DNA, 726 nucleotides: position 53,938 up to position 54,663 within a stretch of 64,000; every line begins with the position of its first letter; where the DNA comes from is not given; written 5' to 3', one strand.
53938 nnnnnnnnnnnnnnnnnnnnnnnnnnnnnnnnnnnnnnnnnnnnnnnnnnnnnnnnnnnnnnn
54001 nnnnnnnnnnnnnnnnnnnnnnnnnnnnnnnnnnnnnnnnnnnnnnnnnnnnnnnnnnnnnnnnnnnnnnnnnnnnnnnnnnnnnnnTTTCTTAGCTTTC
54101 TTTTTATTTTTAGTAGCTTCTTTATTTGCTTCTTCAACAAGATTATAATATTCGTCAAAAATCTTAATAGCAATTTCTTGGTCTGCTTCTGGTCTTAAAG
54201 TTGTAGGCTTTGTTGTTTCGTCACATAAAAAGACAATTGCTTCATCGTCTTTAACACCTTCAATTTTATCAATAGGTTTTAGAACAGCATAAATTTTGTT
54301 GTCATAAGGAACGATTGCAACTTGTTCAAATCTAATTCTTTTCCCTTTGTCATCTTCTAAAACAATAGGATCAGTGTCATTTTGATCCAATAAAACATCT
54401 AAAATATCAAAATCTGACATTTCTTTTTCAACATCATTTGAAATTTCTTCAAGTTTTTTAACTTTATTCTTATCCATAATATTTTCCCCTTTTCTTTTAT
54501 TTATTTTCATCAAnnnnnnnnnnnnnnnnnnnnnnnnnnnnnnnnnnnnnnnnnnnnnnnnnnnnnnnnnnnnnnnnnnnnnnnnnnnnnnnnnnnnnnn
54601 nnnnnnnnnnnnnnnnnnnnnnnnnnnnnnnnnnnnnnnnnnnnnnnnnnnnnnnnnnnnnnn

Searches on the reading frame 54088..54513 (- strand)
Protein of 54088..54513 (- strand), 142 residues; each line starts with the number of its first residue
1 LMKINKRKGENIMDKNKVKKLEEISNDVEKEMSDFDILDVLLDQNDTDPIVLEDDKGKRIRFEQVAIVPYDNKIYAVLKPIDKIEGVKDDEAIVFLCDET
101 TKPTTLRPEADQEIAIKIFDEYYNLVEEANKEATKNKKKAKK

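Call 57: search_protein_families(library=pfam, proteins=[window:54088-54513:-], max_evalue=0.001)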
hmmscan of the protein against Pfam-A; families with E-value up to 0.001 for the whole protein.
window:54088-54513:- (142 aa): 1 family
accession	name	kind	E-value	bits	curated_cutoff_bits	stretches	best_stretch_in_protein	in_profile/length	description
PF06949.16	DUF1292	-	0.0008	20.7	24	1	55-123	1-71/75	Protein of unknown function (DUF1292)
